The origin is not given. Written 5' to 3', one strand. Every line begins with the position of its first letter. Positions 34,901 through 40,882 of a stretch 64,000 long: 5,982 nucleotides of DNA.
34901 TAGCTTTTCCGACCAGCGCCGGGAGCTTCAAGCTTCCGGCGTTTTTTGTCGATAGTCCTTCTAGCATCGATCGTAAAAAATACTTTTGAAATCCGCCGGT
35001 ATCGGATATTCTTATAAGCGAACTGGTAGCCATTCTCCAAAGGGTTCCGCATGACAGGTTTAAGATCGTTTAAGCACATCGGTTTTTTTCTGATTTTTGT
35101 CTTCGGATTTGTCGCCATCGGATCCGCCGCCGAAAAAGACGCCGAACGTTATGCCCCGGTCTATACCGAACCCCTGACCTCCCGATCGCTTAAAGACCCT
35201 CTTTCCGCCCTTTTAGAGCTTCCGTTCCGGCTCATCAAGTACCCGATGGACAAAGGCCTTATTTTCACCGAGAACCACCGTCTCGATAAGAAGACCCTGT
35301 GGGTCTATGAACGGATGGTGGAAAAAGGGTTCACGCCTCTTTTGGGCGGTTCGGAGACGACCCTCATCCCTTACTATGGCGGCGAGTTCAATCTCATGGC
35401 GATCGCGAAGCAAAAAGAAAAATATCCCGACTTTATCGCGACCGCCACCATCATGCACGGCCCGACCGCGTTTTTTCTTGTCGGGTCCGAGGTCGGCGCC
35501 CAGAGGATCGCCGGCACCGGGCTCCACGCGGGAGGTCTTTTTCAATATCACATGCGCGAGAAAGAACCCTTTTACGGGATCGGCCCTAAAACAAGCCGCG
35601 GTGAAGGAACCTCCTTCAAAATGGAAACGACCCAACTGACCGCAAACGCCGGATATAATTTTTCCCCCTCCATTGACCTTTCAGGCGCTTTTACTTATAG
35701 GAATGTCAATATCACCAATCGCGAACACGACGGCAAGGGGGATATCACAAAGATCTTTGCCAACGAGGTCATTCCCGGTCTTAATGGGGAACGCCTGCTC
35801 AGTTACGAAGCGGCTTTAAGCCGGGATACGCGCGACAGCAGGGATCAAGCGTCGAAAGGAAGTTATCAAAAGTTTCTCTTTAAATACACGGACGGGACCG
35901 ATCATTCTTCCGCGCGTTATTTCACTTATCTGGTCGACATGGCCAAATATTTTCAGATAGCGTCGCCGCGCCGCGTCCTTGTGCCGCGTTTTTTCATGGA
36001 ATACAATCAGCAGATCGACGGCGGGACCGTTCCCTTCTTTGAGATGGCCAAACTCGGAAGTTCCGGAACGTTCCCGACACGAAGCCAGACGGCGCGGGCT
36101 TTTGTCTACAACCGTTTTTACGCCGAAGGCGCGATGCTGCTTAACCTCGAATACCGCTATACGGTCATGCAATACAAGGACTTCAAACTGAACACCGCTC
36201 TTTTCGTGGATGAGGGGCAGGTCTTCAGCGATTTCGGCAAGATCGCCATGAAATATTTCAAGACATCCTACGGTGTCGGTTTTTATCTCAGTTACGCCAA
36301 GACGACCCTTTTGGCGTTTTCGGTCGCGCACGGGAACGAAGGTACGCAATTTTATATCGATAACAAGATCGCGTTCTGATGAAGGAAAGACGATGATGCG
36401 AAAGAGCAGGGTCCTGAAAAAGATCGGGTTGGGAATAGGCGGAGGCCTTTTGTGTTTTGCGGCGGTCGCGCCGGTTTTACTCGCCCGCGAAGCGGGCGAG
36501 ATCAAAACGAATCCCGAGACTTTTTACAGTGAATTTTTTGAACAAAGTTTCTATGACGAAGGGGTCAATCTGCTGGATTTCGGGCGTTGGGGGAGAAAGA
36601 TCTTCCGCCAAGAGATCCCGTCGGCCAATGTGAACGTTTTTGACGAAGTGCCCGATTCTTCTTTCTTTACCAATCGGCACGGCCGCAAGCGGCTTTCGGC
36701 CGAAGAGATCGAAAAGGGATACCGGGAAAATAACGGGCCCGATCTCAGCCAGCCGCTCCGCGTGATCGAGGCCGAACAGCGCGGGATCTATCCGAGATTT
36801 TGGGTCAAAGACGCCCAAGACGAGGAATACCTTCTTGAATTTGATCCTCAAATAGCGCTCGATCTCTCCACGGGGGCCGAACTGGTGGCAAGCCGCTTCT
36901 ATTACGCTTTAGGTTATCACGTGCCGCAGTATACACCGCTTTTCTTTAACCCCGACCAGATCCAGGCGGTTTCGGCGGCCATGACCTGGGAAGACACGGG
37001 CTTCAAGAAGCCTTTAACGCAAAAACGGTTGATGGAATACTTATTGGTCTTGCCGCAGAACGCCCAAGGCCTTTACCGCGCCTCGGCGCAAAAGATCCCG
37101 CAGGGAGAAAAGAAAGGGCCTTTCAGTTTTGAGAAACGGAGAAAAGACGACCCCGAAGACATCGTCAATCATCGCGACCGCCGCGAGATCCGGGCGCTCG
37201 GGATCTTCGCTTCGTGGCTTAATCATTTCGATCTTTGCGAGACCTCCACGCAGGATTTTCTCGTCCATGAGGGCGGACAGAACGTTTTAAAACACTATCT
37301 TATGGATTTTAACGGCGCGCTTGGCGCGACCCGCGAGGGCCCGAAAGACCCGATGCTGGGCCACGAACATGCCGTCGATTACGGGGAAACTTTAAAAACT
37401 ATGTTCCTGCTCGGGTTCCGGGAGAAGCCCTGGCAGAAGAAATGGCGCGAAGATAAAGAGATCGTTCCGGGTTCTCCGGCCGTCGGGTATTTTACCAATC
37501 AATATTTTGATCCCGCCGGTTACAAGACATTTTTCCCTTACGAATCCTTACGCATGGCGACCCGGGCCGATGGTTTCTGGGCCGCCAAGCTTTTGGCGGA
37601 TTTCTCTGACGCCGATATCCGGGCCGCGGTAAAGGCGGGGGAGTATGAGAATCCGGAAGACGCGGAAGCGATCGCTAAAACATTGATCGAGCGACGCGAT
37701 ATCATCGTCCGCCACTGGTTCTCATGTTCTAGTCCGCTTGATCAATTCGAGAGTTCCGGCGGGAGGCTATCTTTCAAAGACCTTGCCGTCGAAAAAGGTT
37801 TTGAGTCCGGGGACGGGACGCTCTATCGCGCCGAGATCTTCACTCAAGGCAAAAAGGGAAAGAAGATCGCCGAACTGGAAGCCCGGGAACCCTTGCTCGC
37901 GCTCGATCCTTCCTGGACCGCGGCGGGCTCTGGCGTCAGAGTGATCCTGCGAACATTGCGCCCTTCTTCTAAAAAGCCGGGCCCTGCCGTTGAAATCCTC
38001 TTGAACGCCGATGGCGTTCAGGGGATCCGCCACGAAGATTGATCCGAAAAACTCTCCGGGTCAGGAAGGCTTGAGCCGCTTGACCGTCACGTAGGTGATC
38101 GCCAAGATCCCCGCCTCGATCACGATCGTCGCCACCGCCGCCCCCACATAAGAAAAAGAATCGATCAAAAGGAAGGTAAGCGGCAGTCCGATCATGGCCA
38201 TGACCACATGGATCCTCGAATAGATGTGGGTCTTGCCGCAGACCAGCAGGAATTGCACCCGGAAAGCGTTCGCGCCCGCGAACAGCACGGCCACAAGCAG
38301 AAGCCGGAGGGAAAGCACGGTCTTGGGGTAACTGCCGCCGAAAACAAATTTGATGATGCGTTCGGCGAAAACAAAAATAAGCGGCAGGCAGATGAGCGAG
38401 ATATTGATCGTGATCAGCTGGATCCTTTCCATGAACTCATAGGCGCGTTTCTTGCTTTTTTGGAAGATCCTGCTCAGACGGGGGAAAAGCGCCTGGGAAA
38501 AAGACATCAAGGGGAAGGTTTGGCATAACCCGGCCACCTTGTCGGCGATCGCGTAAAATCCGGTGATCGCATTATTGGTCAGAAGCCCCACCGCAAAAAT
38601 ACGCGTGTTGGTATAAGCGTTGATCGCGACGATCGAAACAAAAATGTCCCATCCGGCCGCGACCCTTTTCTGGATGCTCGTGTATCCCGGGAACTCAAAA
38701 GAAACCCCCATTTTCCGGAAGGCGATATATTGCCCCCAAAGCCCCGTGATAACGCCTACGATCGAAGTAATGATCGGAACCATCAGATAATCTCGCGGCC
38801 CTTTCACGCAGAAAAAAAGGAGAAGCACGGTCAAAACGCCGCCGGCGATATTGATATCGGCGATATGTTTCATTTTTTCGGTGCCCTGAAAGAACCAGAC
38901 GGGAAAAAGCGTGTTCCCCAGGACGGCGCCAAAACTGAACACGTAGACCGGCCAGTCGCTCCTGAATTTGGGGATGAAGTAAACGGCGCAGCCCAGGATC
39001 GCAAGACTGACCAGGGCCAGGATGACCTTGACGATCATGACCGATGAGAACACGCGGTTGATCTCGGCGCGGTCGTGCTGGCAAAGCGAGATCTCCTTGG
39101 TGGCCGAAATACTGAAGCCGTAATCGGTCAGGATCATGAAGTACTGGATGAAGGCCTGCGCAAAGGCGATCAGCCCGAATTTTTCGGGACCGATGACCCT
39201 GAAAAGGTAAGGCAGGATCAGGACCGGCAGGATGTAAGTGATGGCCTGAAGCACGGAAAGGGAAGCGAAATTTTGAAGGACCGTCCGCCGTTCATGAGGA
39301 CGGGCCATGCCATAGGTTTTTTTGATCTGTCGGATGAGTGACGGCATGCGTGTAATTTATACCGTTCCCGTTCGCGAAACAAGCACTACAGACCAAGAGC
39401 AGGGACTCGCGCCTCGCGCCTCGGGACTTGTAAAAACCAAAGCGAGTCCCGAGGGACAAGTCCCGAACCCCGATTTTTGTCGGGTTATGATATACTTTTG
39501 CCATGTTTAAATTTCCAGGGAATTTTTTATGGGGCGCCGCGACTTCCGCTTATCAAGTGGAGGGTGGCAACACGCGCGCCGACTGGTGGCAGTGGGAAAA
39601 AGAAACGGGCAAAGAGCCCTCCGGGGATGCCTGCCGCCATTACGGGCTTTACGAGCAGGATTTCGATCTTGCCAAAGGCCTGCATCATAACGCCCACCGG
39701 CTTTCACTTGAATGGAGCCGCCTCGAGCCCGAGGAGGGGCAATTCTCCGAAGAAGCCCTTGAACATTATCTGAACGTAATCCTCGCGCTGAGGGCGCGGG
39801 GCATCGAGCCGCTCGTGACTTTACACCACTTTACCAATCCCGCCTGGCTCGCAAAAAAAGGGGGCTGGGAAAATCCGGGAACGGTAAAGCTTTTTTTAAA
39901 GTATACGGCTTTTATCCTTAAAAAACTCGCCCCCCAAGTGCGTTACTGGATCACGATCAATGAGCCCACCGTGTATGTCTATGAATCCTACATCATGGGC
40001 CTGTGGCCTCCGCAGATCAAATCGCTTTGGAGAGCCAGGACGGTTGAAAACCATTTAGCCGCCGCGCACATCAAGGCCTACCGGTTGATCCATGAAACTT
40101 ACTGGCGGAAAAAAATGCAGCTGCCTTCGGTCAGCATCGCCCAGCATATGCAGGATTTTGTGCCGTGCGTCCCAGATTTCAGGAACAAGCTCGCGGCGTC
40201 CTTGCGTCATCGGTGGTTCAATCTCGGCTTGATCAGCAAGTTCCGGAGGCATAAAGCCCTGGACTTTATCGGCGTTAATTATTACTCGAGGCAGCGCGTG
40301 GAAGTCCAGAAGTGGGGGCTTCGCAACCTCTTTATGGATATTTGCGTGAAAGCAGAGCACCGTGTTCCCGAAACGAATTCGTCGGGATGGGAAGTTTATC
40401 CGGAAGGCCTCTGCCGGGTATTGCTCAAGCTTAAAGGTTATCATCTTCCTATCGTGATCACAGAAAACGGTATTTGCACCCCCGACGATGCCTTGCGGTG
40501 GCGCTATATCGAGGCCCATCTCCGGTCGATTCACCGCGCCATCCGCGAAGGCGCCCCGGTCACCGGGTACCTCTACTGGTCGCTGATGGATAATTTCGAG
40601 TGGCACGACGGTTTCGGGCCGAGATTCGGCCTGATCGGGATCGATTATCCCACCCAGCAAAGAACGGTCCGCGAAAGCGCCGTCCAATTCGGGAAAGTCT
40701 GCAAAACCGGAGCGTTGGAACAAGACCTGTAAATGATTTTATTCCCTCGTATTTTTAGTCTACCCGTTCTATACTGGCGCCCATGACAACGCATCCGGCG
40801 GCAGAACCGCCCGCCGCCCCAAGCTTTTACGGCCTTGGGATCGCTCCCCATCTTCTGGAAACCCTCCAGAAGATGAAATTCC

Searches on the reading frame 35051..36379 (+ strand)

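Call 8: search_protein_families(library=pfam, proteins=[window:35051-36379:+], max_evalue=0.00001)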
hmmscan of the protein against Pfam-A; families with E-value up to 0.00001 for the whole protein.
window:35051-36379:+ (442 aa): 1 family
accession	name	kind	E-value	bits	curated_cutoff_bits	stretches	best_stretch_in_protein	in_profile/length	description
PF01103.29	Omp85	-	6.2e-11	42.8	24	1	180-426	48-303/325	Omp85 superfamily domain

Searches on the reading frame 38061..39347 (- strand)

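Call 23: search_protein_families(library=pfam, proteins=[window:38061-39347:-], max_evalue=0.00001)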
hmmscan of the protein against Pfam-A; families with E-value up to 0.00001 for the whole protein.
window:38061-39347:- (428 aa): 2 families
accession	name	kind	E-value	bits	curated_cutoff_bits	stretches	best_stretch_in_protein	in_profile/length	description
PF01943.22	Polysacc_synt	-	2e-50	172.2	28.2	1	23-295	1-274/274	Polysaccharide biosynthesis protein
PF13440.11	Polysacc_synt_3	-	7.9e-15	55.3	23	1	48-343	2-291/293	Polysaccharide biosynthesis protein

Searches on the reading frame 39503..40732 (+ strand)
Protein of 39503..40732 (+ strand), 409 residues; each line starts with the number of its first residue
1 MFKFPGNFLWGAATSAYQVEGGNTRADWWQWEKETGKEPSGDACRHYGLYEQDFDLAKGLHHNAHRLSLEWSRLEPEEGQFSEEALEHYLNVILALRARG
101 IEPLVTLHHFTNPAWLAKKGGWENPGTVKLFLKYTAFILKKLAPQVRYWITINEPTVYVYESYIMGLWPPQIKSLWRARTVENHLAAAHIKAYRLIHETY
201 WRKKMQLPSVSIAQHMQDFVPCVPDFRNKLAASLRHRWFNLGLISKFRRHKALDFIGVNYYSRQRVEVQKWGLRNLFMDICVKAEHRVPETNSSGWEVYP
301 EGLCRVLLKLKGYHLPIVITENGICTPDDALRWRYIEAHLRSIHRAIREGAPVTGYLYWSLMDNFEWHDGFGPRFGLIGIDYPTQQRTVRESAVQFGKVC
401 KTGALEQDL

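Call 23: search_protein_families(library=pfam, proteins=[window:39503-40732:+], max_evalue=0.00001)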
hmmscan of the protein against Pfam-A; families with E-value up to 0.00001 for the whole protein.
window:39503-40732:+ (409 aa): 1 family
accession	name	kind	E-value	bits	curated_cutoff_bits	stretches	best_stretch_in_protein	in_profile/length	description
PF00232.24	Glyco_hydro_1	-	9.8e-87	291.7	22.6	2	3-238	4-244/453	Glycosyl hydrolase family 1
